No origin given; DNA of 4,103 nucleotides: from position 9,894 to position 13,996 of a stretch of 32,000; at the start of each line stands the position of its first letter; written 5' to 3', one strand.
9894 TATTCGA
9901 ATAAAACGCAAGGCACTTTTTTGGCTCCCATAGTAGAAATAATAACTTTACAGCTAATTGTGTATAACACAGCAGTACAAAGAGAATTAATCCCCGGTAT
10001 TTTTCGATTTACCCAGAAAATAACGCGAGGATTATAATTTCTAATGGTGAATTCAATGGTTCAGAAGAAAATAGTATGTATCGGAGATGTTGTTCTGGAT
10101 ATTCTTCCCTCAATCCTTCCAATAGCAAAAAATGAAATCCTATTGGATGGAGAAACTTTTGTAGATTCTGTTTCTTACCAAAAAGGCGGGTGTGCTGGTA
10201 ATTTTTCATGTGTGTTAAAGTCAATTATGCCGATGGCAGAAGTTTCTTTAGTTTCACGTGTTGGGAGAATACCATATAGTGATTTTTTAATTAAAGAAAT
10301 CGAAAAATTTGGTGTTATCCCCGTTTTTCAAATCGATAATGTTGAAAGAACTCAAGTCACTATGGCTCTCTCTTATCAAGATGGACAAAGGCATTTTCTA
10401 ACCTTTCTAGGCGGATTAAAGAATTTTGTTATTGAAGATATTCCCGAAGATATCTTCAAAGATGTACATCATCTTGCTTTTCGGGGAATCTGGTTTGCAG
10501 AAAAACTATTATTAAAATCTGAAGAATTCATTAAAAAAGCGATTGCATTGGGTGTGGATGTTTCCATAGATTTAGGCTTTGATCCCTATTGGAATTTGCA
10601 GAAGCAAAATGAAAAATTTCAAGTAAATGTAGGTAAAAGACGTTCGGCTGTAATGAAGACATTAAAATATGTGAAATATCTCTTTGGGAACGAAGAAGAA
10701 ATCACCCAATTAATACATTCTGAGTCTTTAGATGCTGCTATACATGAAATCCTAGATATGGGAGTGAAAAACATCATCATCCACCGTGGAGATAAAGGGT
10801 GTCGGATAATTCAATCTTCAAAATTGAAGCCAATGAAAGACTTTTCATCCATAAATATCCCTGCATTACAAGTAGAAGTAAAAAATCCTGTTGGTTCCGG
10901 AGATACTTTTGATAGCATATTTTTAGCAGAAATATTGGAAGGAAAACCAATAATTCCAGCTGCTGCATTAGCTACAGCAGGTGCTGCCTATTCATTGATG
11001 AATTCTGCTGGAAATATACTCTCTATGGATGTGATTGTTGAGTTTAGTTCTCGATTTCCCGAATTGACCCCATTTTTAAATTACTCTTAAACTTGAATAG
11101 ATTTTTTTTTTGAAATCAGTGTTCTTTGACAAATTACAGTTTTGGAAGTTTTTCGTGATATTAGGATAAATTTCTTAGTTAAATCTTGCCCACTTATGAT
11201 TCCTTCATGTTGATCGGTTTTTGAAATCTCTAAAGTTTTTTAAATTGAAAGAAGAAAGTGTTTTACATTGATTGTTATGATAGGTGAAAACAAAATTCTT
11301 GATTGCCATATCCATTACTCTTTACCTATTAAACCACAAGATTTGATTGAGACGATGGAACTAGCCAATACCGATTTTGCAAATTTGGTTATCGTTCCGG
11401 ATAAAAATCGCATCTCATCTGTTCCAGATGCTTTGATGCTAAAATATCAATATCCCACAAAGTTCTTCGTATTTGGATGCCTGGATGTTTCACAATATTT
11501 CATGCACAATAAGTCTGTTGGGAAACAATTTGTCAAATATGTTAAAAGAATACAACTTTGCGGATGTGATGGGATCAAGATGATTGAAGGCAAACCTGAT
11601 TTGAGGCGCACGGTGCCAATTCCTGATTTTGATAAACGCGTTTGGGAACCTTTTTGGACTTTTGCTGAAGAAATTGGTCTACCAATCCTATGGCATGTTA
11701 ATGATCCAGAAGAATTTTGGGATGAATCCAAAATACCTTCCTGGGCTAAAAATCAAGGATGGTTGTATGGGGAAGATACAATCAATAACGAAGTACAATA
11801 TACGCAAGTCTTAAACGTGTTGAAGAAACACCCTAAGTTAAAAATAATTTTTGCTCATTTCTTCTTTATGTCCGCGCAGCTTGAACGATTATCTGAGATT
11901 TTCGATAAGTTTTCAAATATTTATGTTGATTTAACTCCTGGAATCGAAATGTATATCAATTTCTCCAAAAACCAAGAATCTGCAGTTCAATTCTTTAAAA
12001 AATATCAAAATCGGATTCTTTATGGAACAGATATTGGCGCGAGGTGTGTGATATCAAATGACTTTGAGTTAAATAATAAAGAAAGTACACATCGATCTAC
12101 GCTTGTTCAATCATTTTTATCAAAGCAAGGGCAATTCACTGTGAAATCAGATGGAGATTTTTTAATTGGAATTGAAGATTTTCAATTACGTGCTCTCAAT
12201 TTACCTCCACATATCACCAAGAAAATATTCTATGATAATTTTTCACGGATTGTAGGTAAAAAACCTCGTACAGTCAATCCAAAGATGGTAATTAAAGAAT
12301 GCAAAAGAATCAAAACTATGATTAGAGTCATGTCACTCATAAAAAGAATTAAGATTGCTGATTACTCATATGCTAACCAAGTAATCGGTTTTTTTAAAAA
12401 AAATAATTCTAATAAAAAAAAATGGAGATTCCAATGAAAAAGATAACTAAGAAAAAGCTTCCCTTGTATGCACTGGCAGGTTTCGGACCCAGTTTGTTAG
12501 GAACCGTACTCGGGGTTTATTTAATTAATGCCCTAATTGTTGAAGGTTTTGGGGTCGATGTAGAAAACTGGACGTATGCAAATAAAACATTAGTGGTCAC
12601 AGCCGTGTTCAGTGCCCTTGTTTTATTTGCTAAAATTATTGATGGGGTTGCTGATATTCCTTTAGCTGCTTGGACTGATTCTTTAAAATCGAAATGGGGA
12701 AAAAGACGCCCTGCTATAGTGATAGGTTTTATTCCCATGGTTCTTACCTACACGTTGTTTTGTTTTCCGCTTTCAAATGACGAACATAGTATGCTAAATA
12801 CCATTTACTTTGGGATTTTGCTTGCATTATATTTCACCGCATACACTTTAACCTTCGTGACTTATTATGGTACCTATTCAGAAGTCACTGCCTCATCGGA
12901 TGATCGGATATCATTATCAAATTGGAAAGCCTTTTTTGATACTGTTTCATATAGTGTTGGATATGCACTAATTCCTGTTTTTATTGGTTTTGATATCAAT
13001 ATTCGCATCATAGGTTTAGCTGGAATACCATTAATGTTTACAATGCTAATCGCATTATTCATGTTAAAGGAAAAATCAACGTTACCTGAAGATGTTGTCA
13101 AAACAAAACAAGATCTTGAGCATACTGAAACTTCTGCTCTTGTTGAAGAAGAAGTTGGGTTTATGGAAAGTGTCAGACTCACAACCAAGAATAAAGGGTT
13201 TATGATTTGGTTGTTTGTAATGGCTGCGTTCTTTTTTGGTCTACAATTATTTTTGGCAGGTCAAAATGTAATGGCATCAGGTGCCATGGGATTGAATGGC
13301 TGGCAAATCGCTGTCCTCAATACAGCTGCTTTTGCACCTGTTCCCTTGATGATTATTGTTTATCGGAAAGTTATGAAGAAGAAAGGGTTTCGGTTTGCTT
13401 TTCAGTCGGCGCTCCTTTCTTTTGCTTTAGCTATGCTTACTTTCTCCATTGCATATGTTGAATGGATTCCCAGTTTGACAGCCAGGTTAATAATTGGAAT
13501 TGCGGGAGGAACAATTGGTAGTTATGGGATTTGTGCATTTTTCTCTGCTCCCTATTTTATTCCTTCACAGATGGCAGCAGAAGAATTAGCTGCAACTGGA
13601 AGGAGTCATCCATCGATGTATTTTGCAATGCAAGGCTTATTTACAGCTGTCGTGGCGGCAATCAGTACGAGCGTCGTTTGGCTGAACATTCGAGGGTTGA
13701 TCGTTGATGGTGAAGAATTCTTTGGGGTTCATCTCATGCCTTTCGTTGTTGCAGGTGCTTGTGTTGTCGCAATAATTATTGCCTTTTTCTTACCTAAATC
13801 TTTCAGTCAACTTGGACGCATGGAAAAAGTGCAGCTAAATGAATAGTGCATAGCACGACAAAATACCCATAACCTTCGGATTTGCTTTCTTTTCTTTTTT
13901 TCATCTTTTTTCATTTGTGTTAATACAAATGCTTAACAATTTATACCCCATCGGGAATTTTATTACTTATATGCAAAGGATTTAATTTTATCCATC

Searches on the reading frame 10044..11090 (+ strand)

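Call 36: search_protein_families(library=pfam, proteins=[window:10044-11090:+], max_evalue=0.001)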
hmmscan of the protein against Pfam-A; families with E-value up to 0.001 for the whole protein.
window:10044-11090:+ (348 aa): 2 families
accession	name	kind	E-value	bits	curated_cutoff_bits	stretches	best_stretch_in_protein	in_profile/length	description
PF00294.29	PfkB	-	2.4e-30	106.3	25.8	1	8-318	2-290/302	pfkB family carbohydrate kinase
PF08543.17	Phos_pyr_kin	-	0.0006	19.7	27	1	207-312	117-226/246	Phosphomethylpyrimidine kinase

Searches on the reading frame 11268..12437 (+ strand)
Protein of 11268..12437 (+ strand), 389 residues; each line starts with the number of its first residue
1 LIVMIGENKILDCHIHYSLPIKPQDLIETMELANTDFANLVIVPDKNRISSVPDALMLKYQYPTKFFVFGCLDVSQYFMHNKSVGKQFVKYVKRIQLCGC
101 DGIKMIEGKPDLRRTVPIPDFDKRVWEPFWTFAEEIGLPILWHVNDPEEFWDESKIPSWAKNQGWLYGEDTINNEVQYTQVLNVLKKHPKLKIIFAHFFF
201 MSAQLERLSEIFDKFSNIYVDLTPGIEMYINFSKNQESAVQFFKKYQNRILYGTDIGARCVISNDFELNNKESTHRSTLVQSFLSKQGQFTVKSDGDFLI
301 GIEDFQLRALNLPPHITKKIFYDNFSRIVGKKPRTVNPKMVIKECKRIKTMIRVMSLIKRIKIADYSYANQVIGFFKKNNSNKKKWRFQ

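Call 36: search_protein_families(library=pfam, proteins=[window:11268-12437:+], max_evalue=0.001)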
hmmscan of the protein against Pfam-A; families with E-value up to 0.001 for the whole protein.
window:11268-12437:+ (389 aa): 1 family
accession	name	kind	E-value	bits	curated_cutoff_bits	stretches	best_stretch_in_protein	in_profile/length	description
PF04909.20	Amidohydro_2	-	1e-10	42.3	26.4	1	118-324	119-282/289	Amidohydrolase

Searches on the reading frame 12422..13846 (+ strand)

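Call 36: search_protein_families(library=pfam, proteins=[window:12422-13846:+], max_evalue=0.001)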
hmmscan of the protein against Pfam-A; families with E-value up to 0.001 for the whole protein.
window:12422-13846:+ (474 aa): 1 family
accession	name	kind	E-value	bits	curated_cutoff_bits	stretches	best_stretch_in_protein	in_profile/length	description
PF13347.12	MFS_2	-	5.1e-25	88.3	27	1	16-422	2-380/427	MFS/sugar transport protein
